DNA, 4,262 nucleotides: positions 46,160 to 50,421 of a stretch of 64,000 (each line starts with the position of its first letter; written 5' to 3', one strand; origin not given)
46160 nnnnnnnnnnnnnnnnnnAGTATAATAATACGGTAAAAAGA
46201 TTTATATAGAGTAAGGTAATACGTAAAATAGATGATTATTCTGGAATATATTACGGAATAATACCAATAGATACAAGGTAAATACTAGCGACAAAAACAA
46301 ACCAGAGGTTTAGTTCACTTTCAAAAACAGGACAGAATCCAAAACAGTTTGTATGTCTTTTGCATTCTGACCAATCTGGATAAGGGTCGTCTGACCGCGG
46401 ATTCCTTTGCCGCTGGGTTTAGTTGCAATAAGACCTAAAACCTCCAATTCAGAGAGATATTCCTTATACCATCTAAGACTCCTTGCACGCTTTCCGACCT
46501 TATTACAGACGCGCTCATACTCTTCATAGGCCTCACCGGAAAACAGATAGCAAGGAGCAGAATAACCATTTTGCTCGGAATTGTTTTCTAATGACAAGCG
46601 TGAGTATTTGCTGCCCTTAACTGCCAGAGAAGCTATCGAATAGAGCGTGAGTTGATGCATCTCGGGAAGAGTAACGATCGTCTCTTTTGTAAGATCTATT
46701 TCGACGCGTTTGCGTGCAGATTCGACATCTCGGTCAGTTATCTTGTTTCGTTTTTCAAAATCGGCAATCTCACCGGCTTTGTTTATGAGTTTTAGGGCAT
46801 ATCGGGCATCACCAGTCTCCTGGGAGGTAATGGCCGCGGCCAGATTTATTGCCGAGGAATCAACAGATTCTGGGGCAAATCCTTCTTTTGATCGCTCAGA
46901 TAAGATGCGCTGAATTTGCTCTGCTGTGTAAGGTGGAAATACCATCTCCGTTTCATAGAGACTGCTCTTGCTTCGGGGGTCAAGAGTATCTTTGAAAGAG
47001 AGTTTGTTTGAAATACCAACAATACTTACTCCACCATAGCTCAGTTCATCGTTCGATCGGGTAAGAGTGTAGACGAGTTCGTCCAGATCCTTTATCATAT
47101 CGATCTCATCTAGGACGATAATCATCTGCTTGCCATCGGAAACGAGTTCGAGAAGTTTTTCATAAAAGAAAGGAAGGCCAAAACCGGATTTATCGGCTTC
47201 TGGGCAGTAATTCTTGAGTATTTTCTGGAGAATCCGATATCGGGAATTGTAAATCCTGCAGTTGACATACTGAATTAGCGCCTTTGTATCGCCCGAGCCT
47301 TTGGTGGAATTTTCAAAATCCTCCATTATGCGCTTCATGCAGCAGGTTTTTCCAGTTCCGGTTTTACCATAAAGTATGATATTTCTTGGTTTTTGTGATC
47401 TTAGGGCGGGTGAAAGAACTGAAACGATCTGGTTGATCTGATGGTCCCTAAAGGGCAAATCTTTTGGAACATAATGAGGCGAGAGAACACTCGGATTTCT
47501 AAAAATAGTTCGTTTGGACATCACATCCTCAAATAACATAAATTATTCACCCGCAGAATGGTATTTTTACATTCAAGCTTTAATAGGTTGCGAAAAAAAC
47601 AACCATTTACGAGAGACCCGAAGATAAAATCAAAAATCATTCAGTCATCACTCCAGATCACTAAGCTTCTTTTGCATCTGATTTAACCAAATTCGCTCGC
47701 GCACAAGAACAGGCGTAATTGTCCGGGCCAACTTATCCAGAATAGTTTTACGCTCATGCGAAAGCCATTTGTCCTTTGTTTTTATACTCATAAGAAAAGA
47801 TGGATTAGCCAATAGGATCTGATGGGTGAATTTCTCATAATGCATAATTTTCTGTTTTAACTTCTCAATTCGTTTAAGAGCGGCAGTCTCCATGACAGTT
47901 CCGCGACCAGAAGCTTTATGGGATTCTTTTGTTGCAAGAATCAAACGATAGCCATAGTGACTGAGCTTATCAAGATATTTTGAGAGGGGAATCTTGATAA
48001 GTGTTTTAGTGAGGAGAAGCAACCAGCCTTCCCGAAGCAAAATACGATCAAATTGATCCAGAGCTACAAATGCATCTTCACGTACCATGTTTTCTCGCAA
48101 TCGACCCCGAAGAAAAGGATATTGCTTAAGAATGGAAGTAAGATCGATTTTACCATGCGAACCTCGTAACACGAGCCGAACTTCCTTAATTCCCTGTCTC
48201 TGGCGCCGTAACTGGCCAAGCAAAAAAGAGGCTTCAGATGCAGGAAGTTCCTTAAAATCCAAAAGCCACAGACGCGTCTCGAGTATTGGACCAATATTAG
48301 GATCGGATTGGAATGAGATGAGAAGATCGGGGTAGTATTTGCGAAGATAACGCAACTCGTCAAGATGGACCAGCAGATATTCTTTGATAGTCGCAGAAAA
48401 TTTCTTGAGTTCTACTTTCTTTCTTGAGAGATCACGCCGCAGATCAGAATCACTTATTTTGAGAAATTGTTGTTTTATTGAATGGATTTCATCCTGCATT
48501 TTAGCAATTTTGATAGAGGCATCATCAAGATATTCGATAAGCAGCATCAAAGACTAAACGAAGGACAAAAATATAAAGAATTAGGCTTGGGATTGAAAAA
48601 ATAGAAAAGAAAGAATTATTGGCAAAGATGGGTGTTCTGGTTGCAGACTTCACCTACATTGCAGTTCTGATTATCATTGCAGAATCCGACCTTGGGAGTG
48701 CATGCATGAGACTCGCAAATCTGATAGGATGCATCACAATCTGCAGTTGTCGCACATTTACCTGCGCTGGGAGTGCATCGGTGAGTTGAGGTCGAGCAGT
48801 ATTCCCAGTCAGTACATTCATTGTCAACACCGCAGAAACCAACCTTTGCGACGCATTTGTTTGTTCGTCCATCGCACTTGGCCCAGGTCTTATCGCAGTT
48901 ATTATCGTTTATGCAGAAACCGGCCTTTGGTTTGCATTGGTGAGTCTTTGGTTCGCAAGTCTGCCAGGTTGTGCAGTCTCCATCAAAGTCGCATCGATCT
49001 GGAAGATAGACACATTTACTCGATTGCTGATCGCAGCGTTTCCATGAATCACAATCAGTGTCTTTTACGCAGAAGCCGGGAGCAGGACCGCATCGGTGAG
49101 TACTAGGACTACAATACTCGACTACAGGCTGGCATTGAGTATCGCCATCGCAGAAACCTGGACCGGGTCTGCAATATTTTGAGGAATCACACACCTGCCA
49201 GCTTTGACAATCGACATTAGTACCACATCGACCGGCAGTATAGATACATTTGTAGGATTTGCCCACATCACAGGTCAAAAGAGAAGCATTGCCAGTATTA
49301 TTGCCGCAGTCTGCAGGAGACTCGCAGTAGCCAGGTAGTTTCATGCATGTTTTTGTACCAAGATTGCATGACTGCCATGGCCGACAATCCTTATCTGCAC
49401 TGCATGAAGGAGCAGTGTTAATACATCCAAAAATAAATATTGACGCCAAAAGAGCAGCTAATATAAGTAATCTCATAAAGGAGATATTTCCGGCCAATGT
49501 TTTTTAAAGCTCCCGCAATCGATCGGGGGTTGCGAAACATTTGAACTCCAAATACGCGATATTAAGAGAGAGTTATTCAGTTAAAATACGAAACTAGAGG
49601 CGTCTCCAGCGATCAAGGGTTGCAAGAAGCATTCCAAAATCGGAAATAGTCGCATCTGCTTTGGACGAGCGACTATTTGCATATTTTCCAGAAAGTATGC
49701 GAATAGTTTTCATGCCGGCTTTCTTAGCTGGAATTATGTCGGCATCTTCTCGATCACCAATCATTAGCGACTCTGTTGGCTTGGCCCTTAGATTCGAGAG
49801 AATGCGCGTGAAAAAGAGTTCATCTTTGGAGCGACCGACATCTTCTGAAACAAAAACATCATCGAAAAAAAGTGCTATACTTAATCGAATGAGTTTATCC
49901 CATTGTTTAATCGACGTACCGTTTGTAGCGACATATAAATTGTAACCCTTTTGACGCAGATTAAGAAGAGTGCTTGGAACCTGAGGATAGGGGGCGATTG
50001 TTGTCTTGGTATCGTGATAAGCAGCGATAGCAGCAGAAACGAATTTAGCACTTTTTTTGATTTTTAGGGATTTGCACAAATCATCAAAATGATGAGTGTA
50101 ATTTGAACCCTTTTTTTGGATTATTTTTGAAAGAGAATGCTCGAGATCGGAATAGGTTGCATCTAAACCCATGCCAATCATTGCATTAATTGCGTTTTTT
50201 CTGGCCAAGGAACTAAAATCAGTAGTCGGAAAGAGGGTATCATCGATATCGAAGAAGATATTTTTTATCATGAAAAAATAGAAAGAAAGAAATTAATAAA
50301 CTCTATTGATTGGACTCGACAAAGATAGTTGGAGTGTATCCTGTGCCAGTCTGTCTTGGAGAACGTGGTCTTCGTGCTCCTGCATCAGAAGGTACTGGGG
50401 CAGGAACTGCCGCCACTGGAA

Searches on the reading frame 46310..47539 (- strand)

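Call 16: search_protein_families(library=pfam, proteins=[window:46310-47539:-], max_evalue=0.001)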
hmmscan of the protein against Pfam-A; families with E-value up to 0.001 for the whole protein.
window:46310-47539:- (409 aa): 16 families
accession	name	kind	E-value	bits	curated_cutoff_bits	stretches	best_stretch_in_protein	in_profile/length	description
PF22703.2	Cdc6_lid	-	8.5e-19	67.7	27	1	211-276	2-67/68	Cdc6 AAA+ ATPase-type lid domain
PF09079.17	Cdc6_C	-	2.6e-14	53.4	25.1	1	286-397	1-94/96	CDC6, C terminal winged helix domain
PF13401.12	AAA_22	-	1.4e-09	38.8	27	1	50-163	4-109/130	AAA domain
PF13191.12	AAA_16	-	2.3e-08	35.1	32.6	1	28-151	2-146/167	AAA ATPase domain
PF00931.28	NB-ARC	-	8.4e-06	25.6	23.5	1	35-160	5-123/248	NB-ARC domain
PF22606.2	Cdc6-ORC-like_ATPase_lid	-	1.1e-05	25.7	27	1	204-262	1-59/60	Cdc6/ORC-like, ATPase lid domain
PF05729.18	NACHT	-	2.3e-05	24.7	26.7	1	53-154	2-98/167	NACHT domain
PF05621.17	TniB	-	4.9e-05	23.3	22.4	1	42-149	26-131/189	Bacterial TniB protein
PF13173.12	AAA_14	-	0.0001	22.7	27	1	52-164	3-89/129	AAA domain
PF24883.2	NPHP3_N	-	0.00011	22.9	24.8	0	49-110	20-93/164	Nephrocystin 3, N-terminal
PF00004.35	AAA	-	0.00012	23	21.2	0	54-189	1-117/131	ATPase family associated with various cellular activities (AAA)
PF25199.1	nSTAND_NTPase5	-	0.00012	22.3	34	0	38-76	28-66/145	Novel STAND NTPase 5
PF01637.24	ATPase_2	-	0.0002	21.7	33.2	1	45-160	14-136/225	ATPase domain predominantly from Archaea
PF12775.13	AAA_7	-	0.00036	20.5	25.8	0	49-78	31-60/181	P-loop containing dynein motor region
PF17856.7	TIP49_C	-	0.00043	20.8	24.5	0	226-276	13-61/66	TIP49 AAA-lid domain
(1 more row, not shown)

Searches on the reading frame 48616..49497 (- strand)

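Call 16: search_protein_families(library=pfam, proteins=[window:48616-49497:-], max_evalue=0.001)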
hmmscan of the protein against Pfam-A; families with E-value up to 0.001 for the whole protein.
window:48616-49497:- (293 aa): 1 family
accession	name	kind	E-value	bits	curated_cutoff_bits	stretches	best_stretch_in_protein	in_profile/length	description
PF19232.4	DUF5885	-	5.2e-06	26.5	33.2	0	169-242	34-103/265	Family of unknown function (DUF5885)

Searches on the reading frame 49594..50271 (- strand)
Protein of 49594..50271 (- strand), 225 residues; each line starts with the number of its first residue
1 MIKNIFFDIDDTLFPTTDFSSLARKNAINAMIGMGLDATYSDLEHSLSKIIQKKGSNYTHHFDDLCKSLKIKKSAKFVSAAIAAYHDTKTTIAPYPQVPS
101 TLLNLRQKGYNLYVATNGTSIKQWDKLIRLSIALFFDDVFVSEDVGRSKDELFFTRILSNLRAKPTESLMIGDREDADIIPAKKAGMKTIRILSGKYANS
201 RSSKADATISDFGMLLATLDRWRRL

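Call 5: search_protein_families(library=pfam, proteins=[window:49594-50271:-], max_evalue=0.01)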
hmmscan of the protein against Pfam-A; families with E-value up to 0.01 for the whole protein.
window:49594-50271:- (225 aa): 4 families
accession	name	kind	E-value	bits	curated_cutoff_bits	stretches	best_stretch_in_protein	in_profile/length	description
PF13419.12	HAD_2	-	1.1e-22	81.5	23.8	1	5-191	1-177/178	Haloacid dehalogenase-like hydrolase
PF00702.32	Hydrolase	-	2.2e-18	67.8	26.4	1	2-186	1-191/191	haloacid dehalogenase-like hydrolase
PF13242.12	Hydrolase_like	-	8.3e-11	42.1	22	1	152-204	8-60/75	HAD-hyrolase-like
PF12710.13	HAD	-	0.0098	16.8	27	0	5-141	1-129/189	haloacid dehalogenase-like hydrolase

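Call 6: search_protein_families(library=phrogs, proteins=[window:49594-50271:-], max_evalue=0.01)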
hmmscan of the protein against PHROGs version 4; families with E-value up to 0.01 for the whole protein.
window:49594-50271:- (225 aa): 1 family
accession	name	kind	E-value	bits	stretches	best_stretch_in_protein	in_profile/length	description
phrog_8468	-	other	4.5e-15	57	1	2-194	7-194/221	HAD-superfamily hydrolase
